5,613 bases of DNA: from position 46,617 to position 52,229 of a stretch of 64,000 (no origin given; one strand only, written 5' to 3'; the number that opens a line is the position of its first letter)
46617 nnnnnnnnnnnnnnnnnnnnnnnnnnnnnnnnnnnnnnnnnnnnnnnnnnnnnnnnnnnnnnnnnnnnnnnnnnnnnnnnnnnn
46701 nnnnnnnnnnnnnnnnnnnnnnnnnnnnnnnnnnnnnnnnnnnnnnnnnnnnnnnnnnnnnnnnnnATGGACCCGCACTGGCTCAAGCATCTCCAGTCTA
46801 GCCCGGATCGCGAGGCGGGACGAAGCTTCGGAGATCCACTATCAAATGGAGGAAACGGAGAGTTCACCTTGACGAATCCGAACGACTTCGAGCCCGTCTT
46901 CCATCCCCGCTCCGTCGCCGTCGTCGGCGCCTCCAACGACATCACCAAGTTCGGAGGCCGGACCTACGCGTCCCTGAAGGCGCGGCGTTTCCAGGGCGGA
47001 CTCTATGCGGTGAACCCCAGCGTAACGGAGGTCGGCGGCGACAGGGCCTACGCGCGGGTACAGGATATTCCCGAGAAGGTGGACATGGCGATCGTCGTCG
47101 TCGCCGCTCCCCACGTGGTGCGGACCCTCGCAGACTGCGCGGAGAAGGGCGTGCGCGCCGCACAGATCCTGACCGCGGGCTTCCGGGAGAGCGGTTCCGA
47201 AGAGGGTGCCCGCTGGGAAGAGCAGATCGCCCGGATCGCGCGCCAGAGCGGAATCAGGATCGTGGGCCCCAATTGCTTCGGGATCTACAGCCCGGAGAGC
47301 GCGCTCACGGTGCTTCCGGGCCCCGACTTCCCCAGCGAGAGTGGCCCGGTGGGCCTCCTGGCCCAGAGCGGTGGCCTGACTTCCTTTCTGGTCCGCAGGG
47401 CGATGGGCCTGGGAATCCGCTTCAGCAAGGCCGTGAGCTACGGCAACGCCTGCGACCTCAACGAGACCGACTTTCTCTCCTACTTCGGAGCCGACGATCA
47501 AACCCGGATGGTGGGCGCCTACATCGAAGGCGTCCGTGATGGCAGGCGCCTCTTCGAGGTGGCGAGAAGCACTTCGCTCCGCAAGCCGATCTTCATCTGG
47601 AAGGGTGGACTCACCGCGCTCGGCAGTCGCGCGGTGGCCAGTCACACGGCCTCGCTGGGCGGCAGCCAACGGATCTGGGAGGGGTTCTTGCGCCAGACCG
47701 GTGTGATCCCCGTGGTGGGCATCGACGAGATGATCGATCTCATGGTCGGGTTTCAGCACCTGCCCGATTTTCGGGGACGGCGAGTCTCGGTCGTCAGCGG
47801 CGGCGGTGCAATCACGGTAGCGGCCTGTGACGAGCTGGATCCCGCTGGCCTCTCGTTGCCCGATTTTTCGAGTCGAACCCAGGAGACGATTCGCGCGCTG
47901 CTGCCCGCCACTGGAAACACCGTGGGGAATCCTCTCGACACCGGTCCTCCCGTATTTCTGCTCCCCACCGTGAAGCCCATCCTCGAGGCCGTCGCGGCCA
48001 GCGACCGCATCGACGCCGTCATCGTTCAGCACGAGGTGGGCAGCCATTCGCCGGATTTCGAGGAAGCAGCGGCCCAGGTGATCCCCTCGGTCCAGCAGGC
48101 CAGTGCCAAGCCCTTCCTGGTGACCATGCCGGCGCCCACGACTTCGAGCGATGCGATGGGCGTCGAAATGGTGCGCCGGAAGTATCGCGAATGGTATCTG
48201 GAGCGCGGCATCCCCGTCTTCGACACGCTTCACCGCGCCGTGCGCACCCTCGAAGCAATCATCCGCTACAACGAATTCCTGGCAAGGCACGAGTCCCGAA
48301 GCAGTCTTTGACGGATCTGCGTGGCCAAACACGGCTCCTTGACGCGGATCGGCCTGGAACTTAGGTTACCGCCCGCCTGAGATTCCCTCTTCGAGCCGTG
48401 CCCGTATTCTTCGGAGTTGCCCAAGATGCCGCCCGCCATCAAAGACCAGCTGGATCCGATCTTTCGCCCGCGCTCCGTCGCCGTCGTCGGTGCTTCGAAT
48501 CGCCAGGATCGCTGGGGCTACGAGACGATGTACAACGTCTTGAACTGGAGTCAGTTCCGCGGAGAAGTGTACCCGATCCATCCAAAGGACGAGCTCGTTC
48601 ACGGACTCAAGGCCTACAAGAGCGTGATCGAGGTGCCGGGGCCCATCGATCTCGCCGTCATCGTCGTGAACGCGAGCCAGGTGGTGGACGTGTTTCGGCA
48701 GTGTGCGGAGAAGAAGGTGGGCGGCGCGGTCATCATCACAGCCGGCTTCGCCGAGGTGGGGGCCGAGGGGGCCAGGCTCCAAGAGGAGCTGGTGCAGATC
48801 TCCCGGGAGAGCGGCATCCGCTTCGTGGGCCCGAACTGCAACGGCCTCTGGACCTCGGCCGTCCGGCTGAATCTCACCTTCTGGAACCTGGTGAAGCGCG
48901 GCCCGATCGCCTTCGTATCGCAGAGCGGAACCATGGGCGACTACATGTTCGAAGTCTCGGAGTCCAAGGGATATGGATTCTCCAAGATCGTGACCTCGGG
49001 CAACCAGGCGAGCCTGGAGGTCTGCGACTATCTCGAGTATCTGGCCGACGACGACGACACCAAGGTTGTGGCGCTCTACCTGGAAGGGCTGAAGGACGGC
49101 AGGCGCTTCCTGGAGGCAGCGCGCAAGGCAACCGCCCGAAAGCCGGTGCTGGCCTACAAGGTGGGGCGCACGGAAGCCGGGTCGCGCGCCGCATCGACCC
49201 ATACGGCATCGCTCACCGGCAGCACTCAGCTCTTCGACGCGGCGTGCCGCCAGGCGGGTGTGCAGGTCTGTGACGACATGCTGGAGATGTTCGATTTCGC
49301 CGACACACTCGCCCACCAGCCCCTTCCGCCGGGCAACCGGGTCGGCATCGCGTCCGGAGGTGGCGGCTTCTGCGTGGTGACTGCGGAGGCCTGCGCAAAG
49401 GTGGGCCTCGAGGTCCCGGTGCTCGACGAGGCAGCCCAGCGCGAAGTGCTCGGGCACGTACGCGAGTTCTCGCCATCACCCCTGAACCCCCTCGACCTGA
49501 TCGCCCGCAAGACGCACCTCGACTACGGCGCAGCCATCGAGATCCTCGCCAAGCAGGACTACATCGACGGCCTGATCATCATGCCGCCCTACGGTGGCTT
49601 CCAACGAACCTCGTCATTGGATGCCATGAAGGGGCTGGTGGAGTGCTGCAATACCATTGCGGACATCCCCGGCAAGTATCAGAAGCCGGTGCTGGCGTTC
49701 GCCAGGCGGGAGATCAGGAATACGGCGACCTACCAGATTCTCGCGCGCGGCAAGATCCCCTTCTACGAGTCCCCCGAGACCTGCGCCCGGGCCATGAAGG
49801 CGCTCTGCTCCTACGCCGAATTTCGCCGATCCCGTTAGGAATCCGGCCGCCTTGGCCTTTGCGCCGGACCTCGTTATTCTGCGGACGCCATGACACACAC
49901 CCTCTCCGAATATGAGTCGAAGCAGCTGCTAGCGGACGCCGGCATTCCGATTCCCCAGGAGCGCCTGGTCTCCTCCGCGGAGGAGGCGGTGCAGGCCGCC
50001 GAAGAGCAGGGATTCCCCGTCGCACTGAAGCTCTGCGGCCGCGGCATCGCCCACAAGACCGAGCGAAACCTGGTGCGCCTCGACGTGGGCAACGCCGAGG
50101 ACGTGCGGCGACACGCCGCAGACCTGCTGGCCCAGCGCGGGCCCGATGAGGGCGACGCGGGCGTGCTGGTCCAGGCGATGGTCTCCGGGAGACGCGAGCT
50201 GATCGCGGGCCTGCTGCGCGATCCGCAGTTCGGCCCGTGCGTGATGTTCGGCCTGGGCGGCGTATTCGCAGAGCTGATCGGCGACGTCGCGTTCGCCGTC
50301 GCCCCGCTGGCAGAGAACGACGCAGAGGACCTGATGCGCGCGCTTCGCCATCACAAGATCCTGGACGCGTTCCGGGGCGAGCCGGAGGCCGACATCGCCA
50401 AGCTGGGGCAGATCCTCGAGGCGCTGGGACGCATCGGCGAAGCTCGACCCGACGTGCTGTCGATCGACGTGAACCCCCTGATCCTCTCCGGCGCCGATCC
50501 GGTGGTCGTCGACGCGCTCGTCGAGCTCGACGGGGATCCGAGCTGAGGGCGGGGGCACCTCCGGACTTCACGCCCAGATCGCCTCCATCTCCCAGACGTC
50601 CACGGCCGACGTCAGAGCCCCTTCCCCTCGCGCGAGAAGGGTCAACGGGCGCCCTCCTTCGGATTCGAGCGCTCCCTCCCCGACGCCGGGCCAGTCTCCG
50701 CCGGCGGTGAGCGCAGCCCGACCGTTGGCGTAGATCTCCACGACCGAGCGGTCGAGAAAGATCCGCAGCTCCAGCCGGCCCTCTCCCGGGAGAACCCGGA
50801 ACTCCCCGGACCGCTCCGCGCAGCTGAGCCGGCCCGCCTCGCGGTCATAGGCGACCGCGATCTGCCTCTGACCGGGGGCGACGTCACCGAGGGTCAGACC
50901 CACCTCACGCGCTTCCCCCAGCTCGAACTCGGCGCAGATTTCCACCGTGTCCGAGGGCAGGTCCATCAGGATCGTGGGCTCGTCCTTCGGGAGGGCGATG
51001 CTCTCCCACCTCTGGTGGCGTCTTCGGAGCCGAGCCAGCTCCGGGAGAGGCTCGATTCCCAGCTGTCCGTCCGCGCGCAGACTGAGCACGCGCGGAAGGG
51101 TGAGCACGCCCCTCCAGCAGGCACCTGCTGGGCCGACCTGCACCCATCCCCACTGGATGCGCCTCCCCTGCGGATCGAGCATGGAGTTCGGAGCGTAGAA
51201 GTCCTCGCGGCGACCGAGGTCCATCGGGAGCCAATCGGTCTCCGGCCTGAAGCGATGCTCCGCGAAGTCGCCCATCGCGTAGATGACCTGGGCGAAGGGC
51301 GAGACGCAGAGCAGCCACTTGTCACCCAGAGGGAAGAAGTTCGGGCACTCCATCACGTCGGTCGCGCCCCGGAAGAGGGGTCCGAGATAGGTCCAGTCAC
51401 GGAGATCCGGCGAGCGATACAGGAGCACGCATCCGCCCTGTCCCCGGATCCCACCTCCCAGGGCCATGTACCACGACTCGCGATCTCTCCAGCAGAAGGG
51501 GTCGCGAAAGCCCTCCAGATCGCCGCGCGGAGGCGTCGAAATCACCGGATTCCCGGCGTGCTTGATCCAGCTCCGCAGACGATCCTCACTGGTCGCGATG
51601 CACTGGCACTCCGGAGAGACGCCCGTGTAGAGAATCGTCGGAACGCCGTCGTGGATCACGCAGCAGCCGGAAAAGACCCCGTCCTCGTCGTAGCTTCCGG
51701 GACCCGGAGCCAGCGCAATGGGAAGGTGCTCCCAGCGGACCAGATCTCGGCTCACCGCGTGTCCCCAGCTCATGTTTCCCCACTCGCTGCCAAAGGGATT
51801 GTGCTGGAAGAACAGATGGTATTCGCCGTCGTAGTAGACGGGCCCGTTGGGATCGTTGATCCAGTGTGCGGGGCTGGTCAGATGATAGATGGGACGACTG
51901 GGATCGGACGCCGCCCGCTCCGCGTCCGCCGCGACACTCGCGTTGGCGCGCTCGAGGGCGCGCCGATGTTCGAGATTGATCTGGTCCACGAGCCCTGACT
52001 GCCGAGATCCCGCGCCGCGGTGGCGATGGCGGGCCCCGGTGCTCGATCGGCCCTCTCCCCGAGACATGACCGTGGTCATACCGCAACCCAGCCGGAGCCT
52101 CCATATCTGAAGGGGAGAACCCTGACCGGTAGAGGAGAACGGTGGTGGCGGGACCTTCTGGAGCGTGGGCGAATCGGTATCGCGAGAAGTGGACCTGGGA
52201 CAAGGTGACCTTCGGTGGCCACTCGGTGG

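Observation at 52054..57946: Tandem pair of leaderless, partner-less NarG/EbdA-type molybdoenzyme catalytic subunits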

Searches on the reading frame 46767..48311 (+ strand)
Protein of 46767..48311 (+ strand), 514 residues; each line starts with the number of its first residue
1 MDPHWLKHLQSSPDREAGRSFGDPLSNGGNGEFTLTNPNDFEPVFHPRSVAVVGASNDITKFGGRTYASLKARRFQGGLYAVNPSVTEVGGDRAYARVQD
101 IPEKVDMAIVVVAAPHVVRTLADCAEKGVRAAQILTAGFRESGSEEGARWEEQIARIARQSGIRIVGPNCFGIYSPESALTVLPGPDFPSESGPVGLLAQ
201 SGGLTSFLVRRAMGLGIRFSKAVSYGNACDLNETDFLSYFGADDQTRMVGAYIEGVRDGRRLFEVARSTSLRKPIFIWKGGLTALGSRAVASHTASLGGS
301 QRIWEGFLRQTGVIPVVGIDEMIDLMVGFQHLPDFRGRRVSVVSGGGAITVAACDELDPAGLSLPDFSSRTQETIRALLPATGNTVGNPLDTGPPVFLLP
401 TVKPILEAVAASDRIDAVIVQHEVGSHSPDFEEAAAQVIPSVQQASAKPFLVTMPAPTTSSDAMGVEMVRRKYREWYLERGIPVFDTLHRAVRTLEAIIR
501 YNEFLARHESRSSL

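Call 22: search_protein_families(library=pfam, proteins=[window:46767-48311:+], max_evalue=0.001)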
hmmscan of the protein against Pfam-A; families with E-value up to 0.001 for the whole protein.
window:46767-48311:+ (514 aa): 3 families
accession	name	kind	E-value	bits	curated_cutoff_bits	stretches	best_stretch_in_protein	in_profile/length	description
PF13607.11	Succ_CoA_lig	-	2.6e-43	147.5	27.4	1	193-326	2-135/138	Succinyl-CoA ligase like flavodoxin domain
PF13380.12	CoA_binding_2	-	8.3e-23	81.5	22.8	1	48-174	1-114/116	CoA binding domain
PF02629.25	CoA_binding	-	1.1e-08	36.2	22.3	1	47-138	3-97/97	CoA binding domain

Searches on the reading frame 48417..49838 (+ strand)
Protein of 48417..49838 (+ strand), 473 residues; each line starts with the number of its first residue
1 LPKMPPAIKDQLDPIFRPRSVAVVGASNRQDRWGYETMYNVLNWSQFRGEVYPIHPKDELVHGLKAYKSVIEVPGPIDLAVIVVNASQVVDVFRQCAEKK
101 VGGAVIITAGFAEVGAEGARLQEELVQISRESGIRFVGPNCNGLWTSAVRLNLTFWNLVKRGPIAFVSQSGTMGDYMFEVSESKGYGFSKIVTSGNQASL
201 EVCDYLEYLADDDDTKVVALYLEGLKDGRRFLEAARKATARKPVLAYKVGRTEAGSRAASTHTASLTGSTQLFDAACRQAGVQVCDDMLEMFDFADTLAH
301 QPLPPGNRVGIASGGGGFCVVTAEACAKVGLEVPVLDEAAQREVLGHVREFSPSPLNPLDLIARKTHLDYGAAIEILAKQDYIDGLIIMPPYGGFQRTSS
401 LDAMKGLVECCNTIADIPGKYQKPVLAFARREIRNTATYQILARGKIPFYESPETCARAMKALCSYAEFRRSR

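Call 22: search_protein_families(library=pfam, proteins=[window:48417-49838:+], max_evalue=0.001)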
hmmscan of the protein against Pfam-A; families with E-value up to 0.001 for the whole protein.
window:48417-49838:+ (473 aa): 3 families
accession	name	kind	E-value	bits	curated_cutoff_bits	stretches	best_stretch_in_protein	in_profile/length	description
PF13607.11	Succ_CoA_lig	-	4.4e-52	175.9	27.4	1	161-298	1-138/138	Succinyl-CoA ligase like flavodoxin domain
PF13380.12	CoA_binding_2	-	1.5e-23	83.9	22.8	1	19-143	1-112/116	CoA binding domain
PF02629.25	CoA_binding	-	1.3e-08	35.9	22.3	1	18-110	3-97/97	CoA binding domain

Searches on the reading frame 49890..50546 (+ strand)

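Call 22: search_protein_families(library=pfam, proteins=[window:49890-50546:+], max_evalue=0.001)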
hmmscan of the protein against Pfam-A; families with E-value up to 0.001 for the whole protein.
window:49890-50546:+ (218 aa): 2 families
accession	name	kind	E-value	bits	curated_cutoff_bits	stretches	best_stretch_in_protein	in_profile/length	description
PF13549.11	ATP-grasp_5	-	3.7e-63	213.3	27.6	1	3-213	8-221/221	ATP-grasp domain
PF08442.15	ATP-grasp_2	-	2.3e-05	24.6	29.5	1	5-112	2-115/202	ATP-grasp domain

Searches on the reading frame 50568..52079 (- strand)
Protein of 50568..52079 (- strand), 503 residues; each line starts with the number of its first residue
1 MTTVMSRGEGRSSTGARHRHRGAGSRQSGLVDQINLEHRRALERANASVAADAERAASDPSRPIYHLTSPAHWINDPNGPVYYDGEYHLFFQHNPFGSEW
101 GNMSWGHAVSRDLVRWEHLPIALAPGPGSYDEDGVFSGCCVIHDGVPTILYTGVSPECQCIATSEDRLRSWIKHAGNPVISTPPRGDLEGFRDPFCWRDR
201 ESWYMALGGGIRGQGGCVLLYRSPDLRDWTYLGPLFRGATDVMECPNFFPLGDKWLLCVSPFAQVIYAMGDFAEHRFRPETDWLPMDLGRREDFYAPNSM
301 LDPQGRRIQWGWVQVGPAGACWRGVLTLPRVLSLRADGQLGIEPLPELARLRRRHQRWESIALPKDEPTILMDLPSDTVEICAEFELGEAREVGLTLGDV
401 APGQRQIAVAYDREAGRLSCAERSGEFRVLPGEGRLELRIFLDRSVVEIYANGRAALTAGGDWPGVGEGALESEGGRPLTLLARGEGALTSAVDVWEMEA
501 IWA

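Call 22: search_protein_families(library=pfam, proteins=[window:50568-52079:-], max_evalue=0.001)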
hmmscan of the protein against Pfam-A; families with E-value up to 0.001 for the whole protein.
window:50568-52079:- (503 aa): 2 families
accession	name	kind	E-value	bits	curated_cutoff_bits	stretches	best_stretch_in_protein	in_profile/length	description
PF00251.26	Glyco_hydro_32N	-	6.7e-79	266.1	22.1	1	66-341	1-304/307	Glycosyl hydrolases family 32 N-terminal domain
PF08244.19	Glyco_hydro_32C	-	2.3e-12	47.6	21.9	1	347-459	1-129/158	Glycosyl hydrolases family 32 C terminal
